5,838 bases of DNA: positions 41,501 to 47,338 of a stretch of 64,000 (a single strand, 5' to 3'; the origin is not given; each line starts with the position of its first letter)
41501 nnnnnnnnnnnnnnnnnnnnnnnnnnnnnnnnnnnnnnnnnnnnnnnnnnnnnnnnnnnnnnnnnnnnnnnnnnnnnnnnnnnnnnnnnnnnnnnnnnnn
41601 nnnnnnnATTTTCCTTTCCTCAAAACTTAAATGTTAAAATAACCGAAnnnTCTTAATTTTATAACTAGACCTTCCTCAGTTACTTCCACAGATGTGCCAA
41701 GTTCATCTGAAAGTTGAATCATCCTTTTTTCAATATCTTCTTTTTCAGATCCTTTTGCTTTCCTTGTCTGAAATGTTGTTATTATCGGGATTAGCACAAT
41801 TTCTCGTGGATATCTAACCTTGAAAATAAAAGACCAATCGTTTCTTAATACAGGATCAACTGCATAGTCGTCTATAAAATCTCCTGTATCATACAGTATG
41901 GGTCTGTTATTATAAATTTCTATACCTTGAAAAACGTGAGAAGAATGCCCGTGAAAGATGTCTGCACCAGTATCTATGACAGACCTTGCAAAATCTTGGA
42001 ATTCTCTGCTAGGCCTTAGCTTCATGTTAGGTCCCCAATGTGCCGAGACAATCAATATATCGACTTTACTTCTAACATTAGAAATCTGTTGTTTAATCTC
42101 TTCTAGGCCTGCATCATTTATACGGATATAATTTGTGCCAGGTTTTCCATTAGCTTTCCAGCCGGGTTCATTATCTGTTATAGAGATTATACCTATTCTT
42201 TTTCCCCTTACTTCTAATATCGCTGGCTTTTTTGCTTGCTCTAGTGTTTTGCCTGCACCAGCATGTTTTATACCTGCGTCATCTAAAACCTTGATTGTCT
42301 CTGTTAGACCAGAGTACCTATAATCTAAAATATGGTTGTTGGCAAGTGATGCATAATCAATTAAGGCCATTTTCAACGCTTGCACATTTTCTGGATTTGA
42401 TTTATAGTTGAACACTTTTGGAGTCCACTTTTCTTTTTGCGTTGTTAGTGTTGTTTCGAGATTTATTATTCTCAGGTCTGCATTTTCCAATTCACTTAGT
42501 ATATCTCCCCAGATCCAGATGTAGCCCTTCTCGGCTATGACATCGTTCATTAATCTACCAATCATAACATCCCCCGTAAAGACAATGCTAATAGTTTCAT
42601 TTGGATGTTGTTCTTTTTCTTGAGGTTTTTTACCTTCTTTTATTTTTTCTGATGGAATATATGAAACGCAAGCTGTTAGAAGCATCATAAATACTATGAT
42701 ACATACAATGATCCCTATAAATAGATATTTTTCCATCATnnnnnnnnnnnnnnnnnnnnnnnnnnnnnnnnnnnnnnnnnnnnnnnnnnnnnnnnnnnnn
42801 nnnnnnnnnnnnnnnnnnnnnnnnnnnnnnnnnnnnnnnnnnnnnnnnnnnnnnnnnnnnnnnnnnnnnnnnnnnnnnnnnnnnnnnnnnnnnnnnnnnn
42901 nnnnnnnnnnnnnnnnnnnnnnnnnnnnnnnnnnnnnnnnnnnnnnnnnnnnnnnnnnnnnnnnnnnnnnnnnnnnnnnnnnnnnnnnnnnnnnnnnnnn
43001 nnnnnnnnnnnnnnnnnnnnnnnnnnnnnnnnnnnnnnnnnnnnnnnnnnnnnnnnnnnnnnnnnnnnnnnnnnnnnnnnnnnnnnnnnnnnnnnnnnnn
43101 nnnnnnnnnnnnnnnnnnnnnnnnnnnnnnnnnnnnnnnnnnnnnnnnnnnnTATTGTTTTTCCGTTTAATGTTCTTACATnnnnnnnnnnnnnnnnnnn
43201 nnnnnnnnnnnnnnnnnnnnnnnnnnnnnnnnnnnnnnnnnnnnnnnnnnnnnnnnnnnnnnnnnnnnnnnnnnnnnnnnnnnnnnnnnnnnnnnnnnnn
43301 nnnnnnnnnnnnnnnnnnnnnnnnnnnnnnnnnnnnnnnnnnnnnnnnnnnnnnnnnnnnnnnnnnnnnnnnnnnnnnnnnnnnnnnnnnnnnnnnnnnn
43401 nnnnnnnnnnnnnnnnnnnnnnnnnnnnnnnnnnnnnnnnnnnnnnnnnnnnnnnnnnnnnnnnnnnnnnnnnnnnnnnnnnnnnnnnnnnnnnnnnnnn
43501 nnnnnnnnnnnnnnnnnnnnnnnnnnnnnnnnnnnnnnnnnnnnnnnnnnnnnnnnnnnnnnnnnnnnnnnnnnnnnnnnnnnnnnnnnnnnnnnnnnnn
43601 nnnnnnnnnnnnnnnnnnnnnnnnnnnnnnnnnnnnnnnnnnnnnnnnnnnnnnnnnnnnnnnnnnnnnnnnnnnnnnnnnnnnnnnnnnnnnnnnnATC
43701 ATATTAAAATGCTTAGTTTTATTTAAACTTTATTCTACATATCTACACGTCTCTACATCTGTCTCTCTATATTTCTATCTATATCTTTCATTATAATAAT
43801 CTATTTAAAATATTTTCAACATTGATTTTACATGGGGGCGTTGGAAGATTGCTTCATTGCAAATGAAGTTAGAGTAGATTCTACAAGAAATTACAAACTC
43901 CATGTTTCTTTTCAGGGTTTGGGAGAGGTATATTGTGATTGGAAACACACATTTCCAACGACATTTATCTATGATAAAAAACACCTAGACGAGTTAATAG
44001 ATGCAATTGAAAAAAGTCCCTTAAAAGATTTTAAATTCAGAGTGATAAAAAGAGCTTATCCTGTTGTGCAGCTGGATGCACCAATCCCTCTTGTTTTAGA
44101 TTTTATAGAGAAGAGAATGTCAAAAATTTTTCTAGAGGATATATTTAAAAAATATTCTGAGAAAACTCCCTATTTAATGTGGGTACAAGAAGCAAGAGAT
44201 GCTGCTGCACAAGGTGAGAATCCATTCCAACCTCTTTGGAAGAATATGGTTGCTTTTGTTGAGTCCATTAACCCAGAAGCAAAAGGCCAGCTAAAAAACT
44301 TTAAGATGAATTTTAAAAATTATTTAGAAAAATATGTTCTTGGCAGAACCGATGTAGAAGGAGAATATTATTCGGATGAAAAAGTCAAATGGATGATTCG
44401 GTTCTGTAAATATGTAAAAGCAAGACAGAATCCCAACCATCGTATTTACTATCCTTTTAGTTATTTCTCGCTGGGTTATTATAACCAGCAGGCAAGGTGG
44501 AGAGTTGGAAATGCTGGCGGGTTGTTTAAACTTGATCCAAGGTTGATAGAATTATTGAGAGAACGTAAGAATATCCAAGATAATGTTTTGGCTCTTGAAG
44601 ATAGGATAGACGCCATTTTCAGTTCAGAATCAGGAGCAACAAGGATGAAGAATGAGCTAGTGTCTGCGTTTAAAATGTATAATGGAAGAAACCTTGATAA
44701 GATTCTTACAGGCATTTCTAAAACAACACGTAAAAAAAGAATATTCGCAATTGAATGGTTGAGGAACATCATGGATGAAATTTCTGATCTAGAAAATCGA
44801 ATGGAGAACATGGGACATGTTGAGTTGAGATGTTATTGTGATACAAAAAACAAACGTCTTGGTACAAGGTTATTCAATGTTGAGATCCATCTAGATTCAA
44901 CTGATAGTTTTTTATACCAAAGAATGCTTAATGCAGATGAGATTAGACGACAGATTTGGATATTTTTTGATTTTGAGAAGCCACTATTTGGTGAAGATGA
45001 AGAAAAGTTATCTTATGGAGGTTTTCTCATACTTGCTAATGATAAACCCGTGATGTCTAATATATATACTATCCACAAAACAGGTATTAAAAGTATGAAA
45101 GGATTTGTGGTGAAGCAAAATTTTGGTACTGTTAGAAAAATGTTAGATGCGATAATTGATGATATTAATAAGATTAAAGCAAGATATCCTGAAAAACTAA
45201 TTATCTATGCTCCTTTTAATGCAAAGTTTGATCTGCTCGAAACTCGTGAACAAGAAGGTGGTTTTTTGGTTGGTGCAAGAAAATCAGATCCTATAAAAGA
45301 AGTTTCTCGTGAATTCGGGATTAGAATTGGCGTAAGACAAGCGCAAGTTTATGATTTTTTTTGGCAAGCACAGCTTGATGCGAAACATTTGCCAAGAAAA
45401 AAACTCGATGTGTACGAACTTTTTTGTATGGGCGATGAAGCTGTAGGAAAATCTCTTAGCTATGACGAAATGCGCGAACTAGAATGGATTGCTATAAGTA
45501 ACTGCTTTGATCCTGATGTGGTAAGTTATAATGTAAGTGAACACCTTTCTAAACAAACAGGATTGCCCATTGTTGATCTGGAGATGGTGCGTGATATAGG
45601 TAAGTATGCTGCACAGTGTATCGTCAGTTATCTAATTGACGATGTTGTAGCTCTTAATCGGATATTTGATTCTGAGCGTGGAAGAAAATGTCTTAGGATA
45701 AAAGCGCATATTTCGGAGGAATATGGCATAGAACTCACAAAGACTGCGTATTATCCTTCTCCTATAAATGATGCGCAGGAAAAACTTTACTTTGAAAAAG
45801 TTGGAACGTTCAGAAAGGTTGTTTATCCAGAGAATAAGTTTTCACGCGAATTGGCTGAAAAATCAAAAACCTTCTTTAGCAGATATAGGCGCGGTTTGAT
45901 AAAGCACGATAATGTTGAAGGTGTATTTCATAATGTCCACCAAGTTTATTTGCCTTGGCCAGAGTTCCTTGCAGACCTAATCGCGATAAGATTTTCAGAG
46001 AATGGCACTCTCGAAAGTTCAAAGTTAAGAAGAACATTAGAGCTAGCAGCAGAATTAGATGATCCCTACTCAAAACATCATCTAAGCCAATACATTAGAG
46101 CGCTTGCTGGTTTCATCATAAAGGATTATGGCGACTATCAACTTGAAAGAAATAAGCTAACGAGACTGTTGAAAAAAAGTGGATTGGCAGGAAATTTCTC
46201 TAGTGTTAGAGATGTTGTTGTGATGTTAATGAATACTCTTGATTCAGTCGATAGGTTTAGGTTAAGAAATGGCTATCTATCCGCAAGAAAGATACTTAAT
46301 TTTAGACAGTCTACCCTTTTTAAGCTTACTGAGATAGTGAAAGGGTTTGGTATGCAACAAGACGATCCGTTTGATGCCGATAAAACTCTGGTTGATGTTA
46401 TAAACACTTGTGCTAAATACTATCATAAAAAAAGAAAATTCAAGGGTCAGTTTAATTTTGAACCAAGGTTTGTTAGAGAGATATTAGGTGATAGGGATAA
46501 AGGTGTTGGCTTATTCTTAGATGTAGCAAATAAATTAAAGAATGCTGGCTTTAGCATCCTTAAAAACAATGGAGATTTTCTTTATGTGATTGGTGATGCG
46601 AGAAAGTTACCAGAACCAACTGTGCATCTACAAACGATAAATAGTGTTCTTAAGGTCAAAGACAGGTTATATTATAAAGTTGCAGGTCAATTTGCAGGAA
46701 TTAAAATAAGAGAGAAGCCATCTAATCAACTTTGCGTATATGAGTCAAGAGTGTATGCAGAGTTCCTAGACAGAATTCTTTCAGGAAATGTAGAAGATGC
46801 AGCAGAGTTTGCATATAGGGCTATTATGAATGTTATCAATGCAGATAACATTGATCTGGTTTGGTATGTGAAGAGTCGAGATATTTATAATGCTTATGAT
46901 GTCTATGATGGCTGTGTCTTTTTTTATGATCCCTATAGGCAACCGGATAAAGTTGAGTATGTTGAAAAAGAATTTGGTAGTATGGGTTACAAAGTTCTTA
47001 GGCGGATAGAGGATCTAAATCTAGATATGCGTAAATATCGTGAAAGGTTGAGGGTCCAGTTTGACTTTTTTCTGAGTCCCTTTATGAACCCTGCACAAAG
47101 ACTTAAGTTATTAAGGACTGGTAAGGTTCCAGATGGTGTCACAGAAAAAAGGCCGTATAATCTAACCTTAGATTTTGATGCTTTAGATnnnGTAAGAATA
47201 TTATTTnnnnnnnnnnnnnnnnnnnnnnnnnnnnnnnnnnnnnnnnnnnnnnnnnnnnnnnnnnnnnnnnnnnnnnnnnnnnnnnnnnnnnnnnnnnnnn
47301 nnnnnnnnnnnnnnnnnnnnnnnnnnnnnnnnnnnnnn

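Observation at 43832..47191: PolB-like protein with intact-looking 3'-5' exonuclease motifs but degenerate polymerase active site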

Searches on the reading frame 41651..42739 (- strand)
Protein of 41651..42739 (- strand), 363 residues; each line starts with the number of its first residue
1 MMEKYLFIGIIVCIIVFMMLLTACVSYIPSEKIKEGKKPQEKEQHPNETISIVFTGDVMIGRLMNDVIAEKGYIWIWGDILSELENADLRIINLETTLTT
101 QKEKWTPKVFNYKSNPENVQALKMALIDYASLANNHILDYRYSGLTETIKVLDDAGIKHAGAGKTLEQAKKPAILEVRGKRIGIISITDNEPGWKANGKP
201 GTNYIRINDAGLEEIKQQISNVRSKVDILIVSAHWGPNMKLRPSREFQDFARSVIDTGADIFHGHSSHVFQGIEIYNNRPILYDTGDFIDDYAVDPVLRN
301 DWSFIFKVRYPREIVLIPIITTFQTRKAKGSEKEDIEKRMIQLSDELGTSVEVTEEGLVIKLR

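Call 86: search_protein_families(library=pfam, proteins=[window:41651-42739:-], max_evalue=0.01)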
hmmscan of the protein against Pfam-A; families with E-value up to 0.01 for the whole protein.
window:41651-42739:- (363 aa): 1 family
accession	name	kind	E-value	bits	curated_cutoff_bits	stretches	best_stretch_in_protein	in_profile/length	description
PF09587.15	PGA_cap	-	2.9e-80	269.9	27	1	52-292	2-255/255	Bacterial capsule synthesis protein PGA_cap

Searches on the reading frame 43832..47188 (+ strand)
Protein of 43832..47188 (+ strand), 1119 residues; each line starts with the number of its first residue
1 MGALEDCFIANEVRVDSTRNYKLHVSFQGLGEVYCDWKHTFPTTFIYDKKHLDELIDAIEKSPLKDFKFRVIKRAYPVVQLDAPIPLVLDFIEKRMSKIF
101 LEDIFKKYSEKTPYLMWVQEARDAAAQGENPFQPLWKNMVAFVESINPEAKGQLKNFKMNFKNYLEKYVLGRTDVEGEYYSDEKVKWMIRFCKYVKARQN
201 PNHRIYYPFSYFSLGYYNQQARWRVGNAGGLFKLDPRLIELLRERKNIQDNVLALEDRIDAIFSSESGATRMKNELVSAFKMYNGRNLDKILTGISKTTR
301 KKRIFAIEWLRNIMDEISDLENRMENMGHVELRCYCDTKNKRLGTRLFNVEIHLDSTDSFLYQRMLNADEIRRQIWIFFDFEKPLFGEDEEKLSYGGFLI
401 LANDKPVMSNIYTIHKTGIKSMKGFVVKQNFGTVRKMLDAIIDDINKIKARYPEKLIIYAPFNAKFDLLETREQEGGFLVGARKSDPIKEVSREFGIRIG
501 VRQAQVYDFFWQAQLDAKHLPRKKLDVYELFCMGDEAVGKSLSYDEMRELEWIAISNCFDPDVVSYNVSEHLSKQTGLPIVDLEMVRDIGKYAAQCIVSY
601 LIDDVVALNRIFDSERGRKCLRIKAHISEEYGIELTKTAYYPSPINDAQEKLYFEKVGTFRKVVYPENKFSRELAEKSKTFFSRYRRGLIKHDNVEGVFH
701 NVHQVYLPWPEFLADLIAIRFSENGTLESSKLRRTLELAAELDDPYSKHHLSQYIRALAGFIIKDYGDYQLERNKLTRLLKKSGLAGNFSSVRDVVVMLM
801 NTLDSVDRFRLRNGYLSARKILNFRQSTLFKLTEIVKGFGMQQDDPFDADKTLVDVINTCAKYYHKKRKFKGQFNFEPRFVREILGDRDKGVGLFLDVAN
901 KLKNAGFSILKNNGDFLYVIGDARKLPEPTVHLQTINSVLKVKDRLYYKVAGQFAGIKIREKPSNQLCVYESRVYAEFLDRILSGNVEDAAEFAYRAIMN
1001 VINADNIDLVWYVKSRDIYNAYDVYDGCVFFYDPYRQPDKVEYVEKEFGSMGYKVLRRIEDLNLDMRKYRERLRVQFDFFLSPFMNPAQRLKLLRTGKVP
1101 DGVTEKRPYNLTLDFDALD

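Call 4: search_protein_families(library=pfam, proteins=[window:43832-47188:+], max_evalue=10)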
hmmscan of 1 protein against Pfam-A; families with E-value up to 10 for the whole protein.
window:43832-47188:+ (1119 aa): 1 family
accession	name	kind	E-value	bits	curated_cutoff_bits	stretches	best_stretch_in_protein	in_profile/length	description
PF19673.4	DUF6176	-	0.037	14.4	27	1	97-142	39-84/109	Family of unknown function (DUF6176)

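Call 5: search_protein_families(library=ncbifam, proteins=[window:43832-47188:+], max_evalue=10)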
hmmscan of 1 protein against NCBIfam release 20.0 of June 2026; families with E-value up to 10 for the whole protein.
window:43832-47188:+ (1119 aa): 0 families
